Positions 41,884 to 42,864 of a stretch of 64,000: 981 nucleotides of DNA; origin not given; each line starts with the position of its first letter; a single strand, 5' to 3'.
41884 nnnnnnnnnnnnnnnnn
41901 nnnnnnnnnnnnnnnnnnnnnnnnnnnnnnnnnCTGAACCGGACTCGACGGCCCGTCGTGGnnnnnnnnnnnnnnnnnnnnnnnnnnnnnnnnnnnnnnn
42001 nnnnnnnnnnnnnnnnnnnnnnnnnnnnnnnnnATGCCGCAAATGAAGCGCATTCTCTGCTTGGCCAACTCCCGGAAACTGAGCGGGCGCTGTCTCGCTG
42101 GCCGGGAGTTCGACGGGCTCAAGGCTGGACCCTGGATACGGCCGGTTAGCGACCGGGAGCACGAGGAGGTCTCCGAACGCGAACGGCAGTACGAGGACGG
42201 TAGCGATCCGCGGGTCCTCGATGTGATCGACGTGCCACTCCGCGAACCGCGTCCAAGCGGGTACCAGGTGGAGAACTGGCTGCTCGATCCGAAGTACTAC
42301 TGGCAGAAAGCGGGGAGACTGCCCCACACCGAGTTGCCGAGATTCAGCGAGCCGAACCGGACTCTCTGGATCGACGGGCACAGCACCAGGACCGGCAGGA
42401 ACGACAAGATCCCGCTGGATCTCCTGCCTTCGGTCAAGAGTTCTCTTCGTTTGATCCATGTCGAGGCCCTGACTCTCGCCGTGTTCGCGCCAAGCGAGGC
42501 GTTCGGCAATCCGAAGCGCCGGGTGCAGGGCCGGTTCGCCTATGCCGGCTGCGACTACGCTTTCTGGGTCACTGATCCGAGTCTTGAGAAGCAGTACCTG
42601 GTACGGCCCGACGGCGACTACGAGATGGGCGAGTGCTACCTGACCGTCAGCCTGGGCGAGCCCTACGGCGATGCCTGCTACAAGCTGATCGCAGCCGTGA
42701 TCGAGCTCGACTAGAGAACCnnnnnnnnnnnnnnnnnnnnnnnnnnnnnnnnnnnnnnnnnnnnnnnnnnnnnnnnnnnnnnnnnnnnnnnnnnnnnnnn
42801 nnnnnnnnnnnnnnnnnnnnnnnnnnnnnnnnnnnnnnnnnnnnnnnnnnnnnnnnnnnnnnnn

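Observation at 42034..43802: Three-gene cassette: Cys-pair protein of unknown family followed by two tandem DUF488 paralogs, one with a degenerate signature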

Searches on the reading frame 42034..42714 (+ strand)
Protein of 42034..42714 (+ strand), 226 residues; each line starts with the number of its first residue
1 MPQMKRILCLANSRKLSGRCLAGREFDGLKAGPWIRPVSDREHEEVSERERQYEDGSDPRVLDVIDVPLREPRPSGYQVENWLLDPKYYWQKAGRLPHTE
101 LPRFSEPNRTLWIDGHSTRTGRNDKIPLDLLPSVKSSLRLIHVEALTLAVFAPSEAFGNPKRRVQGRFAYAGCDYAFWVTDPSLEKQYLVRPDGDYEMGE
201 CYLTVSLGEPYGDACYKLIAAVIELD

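Call 3: search_protein_families(library=pfam, proteins=[window:42034-42714:+], max_evalue=1)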
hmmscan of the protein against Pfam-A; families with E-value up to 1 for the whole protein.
window:42034-42714:+ (226 aa): 1 family
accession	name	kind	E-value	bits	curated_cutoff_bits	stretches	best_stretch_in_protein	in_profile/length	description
PF22557.2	DuOB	-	7.3e-71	239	27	1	5-222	1-210/210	Dual OB-containing domain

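Call 4: search_protein_families(library=padloc, proteins=[window:42034-42714:+], max_evalue=1)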
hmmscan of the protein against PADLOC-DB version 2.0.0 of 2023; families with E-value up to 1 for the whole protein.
window:42034-42714:+ (226 aa): 4 families
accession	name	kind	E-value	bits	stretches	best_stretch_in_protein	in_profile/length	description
PDLC04653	PDC-M45A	-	4.2e-93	309.2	1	1-224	1-224/230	-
PDLC04654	PDC-M45A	-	1.6e-58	195.5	1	46-224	1-179/188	-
PDLC04655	PDC-M45A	-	3.8e-55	185.5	1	6-223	91-313/318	-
PDLC04656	PDC-M45A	-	6.7e-27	92.7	1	4-223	1-216/225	-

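Call 5: search_protein_families(library=ncbifam, proteins=[window:42034-42714:+], max_evalue=1)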
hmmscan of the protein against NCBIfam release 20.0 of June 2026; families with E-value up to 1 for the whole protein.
window:42034-42714:+ (226 aa): 0 families

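Call 21: find_related_loci(query=window:42034-42711:+, collection=genome_contigs, flank=6000)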
Query window:42034-42711:+ (226 aa) in genome_contigs; peptide patterns used: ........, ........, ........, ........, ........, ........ (x = any residue, [..] = any of these).
95 stretches matched a pattern; 3 encode a relative of the query (tblastn E <= 1e-3); 3 distinct loci.
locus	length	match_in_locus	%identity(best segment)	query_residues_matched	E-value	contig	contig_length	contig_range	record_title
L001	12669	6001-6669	87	1-226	3e-133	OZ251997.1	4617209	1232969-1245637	MAG: Candidatus Multivorans sp. isolate 0020eb3c-7439-4c9e-8c72-55202c0a045f genome assembly, chromosome: 1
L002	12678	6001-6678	85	1-226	7e-132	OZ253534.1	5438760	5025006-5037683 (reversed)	MAG: Candidatus Multivorans sp. isolate be2d7f3f-f219-46b2-8ad1-06fdd0eb2387 genome assembly, chromosome: 1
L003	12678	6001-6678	56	1-225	3e-81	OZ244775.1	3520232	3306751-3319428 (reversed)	MAG: Chloroflexota bacterium isolate 16d11fe7-7e2c-40b4-8e2f-5374e7366b5d genome assembly, chromosome: 1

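Call 24: find_homologous_proteins(query=window:42034-42711:+, max_evalue=0.00001)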
Query window:42034-42711:+ (226 aa): 3641 proteins with E <= 0.00001 among 3796 candidates; the best 120 are listed.
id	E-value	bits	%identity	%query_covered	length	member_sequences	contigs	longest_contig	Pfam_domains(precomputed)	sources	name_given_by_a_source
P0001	1.0e-133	463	88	100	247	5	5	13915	PF22557.3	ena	-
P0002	1.6e-130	452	87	100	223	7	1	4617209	PF22557.3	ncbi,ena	-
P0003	1.3e-127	443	85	100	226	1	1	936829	PF22557.3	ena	-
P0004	2.2e-118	412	79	100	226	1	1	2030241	PF22557.3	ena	-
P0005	8.4e-109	381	74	100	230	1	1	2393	PF22557.3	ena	-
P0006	2.3e-108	380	73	100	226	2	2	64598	PF22557.3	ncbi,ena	-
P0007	3.1e-105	369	72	100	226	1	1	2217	PF22557.3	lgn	-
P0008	2.3e-104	366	71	100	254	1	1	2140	PF22557.3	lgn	-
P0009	4.7e-104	365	70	100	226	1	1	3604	PF22557.3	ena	-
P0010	7.4e-103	362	70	99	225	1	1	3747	PF22557.3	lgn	-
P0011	2.0e-100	354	67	100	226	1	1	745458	PF22557.3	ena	-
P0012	2.4e-100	353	67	100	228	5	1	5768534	PF22557.3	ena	-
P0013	4.7e-100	352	68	99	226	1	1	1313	PF22557.3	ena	-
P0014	6.0e-100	352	68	99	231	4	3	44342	PF22557.3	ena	-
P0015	8.3e-100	352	67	100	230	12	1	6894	PF22557.3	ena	-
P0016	1.1e-99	351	68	99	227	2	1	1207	PF22557.3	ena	-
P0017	1.5e-99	351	68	100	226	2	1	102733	PF22557.3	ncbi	-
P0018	2.2e-99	350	68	99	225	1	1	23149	PF22557.3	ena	-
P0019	4.0e-99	349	68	100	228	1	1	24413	PF22557.3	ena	-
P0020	4.4e-99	349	66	100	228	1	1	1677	PF22557.3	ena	-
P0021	5.0e-99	349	66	100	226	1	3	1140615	PF22557.3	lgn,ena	-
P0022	8.4e-99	348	66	99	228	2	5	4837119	PF22557.3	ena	-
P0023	1.0e-98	348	68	100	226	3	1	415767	PF22557.3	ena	-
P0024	1.1e-98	348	67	100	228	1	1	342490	PF22557.3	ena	-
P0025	1.2e-98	348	66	99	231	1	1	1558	PF22557.3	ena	-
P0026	1.6e-98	347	66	99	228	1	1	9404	PF22557.3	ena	-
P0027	2.3e-98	347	69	99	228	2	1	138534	PF22557.3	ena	-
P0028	2.5e-98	347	67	99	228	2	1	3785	PF22557.3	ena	-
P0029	2.7e-98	347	66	99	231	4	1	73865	PF22557.3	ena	-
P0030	3.7e-98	346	66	100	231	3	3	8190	PF22557.3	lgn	-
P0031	4.6e-98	346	67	100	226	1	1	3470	PF22557.3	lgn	-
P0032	4.7e-98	346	66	100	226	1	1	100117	PF22557.3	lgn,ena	-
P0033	4.7e-98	346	66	100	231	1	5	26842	PF22557.3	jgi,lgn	-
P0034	6.2e-98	345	65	99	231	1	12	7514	PF22557.3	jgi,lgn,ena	jgi:hypothetical protein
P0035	7.6e-98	345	67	100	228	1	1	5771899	PF22557.3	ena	-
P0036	7.9e-98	345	66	100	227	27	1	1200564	PF22557.3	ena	-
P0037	8.4e-98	345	65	100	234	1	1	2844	PF22557.3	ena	-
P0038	1.5e-97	344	65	100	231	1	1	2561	PF22557.3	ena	-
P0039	1.5e-97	344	66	99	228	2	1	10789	PF22557.3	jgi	-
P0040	1.6e-97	344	67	99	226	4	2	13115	PF22557.3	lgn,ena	-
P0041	1.7e-97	344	66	100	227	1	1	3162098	PF22557.3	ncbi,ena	-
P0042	1.8e-97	344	66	100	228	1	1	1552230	PF22557.3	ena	-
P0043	1.9e-97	344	68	99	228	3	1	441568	PF22557.3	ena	-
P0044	2.3e-97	344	67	100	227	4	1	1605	PF22557.3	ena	-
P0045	2.5e-97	343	66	99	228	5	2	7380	PF22557.3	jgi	jgi:hypothetical protein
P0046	3.4e-97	343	62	100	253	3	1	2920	PF22557.3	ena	-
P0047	3.6e-97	343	67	99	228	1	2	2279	PF22557.3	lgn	-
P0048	4.4e-97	343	67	99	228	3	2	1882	PF22557.3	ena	-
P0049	4.7e-97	343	68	99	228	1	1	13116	PF22557.3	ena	-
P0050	5.5e-97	342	67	99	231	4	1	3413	PF22557.3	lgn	-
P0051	5.7e-97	342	67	99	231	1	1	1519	PF22557.3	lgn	-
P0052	6.2e-97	342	67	99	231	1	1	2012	PF22557.3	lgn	-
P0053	6.6e-97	342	66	100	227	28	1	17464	PF22557.3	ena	-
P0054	7.1e-97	342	65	99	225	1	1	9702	PF22557.3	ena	-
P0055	7.4e-97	342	65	99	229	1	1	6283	PF22557.3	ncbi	-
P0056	8.0e-97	342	68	99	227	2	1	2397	PF22557.3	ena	-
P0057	8.9e-97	342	66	100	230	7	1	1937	PF22557.3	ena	-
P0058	9.1e-97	342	67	100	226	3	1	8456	PF22557.3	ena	-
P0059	9.2e-97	342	67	99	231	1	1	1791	PF22557.3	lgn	-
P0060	9.4e-97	342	66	99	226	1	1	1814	PF22557.3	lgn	-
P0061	9.4e-97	342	67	99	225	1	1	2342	PF22557.3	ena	-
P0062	9.9e-97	341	68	99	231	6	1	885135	PF22557.3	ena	-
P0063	1.0e-96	341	66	100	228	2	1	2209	PF22557.3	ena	-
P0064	1.0e-96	341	67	97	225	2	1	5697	PF22557.3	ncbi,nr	ncbi:MAG: hypothetical protein OXK73_00830 [Rhodospirillaceae bacterium]|nr:hypothetical protein [Rh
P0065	1.3e-96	341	66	99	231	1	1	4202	PF22557.3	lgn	-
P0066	2.0e-96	340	64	99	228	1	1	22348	PF22557.3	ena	-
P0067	2.1e-96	340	65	100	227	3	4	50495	PF22557.3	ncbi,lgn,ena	-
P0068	2.1e-96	340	72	94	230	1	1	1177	PF22557.3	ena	-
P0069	2.9e-96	340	67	99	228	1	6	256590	PF22557.3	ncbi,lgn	-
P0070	3.1e-96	340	65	100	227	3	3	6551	PF22557.3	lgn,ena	-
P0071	3.2e-96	340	67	100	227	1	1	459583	PF22557.3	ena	-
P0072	3.3e-96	340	68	99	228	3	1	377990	PF22557.3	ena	-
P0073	3.4e-96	340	65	99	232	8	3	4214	PF22557.3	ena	-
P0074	3.4e-96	340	64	100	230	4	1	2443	PF22557.3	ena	-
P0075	3.9e-96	339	67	97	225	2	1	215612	PF22557.3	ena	-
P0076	4.0e-96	339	66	97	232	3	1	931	PF22557.3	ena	-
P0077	4.2e-96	339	65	100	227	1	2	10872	PF22557.3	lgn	-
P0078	5.3e-96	339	65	99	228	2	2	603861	PF22557.3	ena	-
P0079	5.4e-96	339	67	99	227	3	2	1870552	PF22557.3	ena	-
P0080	5.5e-96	339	66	100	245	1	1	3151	PF22557.3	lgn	-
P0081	5.9e-96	339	64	99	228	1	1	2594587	PF22557.3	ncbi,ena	-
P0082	6.9e-96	339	65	99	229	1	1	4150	PF22557.3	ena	-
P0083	7.9e-96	339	67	99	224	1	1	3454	PF22557.3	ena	-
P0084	9.3e-96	338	64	100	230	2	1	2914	PF22557.3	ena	-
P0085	1.0e-95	338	64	100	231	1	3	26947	PF22557.3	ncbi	-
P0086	1.0e-95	338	65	99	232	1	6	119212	PF22557.3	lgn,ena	-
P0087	1.1e-95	338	65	100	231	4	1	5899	PF22557.3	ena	-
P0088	1.1e-95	338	66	99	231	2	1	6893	PF22557.3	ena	-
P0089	1.1e-95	338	67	99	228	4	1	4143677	PF22557.3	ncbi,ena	-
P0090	1.1e-95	338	66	100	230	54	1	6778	PF22557.3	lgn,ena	-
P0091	1.1e-95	338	65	99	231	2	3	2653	PF22557.3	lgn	-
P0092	1.2e-95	338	63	100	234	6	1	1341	PF22557.3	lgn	-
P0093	1.2e-95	338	64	99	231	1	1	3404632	PF22557.3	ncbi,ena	-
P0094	1.3e-95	338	68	99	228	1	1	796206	PF22557.3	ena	-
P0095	1.6e-95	338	65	99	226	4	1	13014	PF22557.3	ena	-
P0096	2.2e-95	337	67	99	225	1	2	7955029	PF22557.3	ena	-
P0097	2.3e-95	337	65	100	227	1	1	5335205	PF22557.3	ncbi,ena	-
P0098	2.7e-95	337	67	99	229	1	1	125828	PF22557.3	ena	-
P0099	2.7e-95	337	65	99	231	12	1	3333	PF22557.3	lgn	-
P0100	2.8e-95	337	66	99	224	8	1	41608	PF22557.3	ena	-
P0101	2.8e-95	337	66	99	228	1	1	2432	PF22557.3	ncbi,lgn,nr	ncbi:MAG TPA: hypothetical protein PKI99_04620 [Terrimesophilobacter sp.]|nr:hypothetical protein [T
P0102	2.8e-95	337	67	100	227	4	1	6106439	PF22557.3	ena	-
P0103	3.2e-95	337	67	99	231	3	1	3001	PF22557.3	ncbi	ncbi:MAG TPA: hypothetical protein VGC50_08025 [Gammaproteobacteria bacterium]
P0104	3.3e-95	336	65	99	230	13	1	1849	PF22557.3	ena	-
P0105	3.7e-95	336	66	99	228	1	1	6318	PF22557.3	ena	-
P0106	3.9e-95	336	65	99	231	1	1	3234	PF22557.3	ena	-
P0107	4.1e-95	336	63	100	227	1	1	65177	PF22557.3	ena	-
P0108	4.1e-95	336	65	99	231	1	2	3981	PF22557.3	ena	-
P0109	4.5e-95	336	64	100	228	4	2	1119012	PF22557.3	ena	-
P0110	6.2e-95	336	66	99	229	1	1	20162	PF22557.3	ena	-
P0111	6.5e-95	336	66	99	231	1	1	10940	PF22557.3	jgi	jgi:hypothetical protein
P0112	6.6e-95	335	66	99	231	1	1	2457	PF22557.3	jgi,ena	-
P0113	6.7e-95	335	65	100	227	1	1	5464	PF22557.3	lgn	-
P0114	7.0e-95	335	65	100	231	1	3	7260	PF22557.3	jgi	jgi:hypothetical protein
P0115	7.0e-95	335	64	99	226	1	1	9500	PF22557.3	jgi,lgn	jgi:hypothetical protein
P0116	7.7e-95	335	65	99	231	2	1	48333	PF22557.3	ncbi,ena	-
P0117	7.7e-95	335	65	99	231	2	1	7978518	PF22557.3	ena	-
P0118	8.4e-95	335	65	99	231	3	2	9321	PF22557.3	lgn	-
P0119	8.6e-95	335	65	99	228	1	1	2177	PF22557.3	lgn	-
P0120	9.0e-95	335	65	99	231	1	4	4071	PF22557.3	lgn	-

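Call 26: find_related_loci(query=A1, collection=metagenome_contigs, flank=6000)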
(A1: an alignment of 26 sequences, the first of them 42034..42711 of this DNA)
Query A1 (226 aa) in metagenome_contigs; peptide patterns used: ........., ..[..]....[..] (x = any residue, [..] = any of these).
479 stretches matched a pattern; 213 encode a relative of the query (tblastn E <= 1e-3); the best 80 are kept; 80 distinct loci.
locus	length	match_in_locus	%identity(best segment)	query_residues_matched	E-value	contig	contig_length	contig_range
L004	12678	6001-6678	68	1-226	1e-103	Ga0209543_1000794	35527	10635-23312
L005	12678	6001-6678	68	1-226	5e-103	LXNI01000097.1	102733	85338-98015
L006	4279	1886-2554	65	1-223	3e-101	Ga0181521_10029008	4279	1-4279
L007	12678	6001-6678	66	1-226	2e-100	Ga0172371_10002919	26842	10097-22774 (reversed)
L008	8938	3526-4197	65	1-224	2e-100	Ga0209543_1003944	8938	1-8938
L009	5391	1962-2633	65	1-224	2e-100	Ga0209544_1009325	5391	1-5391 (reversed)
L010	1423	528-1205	65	1-226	2e-106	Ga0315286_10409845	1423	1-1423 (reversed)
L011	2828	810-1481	66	1-224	9e-102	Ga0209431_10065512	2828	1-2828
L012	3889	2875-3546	66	1-224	7e-100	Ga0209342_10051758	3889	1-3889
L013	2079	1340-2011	66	1-224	1e-103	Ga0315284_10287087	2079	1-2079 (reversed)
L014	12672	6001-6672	67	1-224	1e-98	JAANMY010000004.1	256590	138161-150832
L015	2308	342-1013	67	1-224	2e-102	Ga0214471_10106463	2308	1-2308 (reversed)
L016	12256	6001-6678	64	1-226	8e-97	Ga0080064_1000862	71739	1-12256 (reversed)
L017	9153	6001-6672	63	1-224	1e-95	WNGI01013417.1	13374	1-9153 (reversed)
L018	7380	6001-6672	65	1-224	1e-95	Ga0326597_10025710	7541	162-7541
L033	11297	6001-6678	61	1-226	1e-92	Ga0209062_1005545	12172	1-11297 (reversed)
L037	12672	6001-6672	61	1-224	1e-91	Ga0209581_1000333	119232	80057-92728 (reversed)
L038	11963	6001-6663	63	1-223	2e-91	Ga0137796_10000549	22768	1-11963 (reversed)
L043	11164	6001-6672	60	1-224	4e-90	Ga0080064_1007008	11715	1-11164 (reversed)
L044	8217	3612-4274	61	4-224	3e-90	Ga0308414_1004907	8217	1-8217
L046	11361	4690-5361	60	1-223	7e-90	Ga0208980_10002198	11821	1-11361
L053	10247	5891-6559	61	1-223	3e-89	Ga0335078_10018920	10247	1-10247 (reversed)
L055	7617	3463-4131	62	1-223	7e-89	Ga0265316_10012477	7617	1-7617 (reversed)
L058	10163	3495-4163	61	1-223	1e-88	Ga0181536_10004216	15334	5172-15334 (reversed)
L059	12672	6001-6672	62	1-224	3e-88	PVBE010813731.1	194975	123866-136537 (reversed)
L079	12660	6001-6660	60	5-224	1e-85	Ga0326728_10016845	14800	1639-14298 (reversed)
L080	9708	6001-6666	59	1-222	2e-85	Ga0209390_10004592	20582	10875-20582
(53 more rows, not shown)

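Call 27: find_related_loci(query=A1, collection=viral_contigs, flank=6000)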
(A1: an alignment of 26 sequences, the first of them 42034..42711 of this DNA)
Query A1 (226 aa) in viral_contigs; peptide patterns used: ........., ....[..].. (x = any residue, [..] = any of these).
34 stretches matched a pattern, but none encodes a relative of the query by tblastn (E <= 1e-3).

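Call 41: search_solved_structures(query=A1, max_evalue=1, show_alignments=2)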
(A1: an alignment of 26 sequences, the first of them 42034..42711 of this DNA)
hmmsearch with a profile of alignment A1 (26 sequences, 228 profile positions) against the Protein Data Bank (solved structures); distinct sequences matched with E-value up to 1: 3.
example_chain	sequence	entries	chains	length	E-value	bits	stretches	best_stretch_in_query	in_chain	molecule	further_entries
7uwq_A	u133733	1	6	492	0.7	12.5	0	148-191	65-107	AMP nucleosidase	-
6p5a_B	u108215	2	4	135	0.71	12.4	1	128-205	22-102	Transposable element P transposase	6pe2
2pr5_A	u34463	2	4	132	0.75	12.4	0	43-93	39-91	Blue-light photoreceptor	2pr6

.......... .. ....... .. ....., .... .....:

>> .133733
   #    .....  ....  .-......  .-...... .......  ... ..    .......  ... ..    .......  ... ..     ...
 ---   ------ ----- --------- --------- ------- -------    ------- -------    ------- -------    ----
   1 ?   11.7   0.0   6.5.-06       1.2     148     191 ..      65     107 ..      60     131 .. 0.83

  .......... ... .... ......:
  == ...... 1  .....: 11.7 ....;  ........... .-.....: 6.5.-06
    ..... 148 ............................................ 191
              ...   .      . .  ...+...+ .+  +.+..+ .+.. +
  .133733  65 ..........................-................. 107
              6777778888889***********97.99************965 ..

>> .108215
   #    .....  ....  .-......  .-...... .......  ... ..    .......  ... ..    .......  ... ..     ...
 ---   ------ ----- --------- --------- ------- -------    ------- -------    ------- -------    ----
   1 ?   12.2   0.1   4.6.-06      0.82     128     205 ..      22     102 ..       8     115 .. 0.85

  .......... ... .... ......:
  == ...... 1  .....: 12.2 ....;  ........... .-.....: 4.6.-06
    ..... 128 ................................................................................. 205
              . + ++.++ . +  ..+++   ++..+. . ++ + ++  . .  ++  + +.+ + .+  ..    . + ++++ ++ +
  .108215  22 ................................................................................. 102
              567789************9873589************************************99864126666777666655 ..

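Call 50: predict_structure(alignment_id=A2)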
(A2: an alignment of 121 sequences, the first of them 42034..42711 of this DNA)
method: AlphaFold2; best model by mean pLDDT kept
length: 226 residues; sequences in the alignment: 121
mean_pLDDT: 92.4   pTM: 0.90
mean pLDDT of the five models: 92.4, 92.2, 91.9, 91.1, 91.0
residues with pLDDT >= 90: 183; 70-90: 38; 50-70: 5; < 50: 0
segments of 3 or more residues with pLDDT < 50: none
pLDDT, mean of each block of 10 residues (from residue 1): 92 85 93 94 84 90 96 94 94 94 92 95 97 95 97 74 94 96 93 95 96 96 90
secondary structure, 60 per line:
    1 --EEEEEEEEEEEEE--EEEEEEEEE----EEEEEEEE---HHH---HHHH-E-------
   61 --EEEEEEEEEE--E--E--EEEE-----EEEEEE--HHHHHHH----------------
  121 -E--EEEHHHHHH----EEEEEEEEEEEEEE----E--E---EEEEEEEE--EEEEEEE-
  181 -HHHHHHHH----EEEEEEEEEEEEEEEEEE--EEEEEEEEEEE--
elements in order: E3-15 E18-26 E31-38 H48-51 E63-72 E81-84 E90-95 H98-104 E125-127 H128-133 E138-151 E163-170 E173-179 H182-189 E194-211 E214-224

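Call 52: find_encoding_contigs(protein=P0012, flank=10000, max_places=3)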
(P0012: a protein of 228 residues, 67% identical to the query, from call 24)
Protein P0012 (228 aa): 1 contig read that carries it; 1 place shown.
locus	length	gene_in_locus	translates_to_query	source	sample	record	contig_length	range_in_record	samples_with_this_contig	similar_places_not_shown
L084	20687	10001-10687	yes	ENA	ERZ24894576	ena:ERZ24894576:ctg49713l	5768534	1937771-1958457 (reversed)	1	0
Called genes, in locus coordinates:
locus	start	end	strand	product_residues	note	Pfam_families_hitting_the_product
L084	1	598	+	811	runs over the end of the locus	PF01266:DAO, PF13454:NAD_binding_9 (faint), PF13738:Pyr_redox_3 (faint), PF16350:FAO_M, PF01571:GCV_T, PF08669:GCV_T_C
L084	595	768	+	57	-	-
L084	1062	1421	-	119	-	-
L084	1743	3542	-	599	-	PF04326:SLFN_AlbA_2, PF13749:HATPase_c_4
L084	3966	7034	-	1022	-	PF01565:FAD_binding_4, PF02913:FAD-oxidase_C, PF13183:Fer4_8, PF13534:Fer4_17 (weak)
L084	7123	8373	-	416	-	PF00266:Aminotran_5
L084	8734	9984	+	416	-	PF04326:SLFN_AlbA_2, PF13749:HATPase_c_4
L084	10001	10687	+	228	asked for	PF22557:DuOB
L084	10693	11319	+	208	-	PF04343:DUF488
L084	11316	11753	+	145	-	PF04343:DUF488, PF22751:DUF488-N3a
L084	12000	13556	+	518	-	PF06253:MTTB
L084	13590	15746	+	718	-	PF12161:HsdM_N, PF02384:N6_Mtase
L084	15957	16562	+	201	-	PF09407:AbiEi_1 (weak)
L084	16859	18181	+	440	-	PF05598:DUF772, PF01609:DDE_Tnp_1, PF13546:DDE_5 (weak), PF13751:DDE_Tnp_1_6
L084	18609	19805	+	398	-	PF13784:Fic_N, PF02661:Fic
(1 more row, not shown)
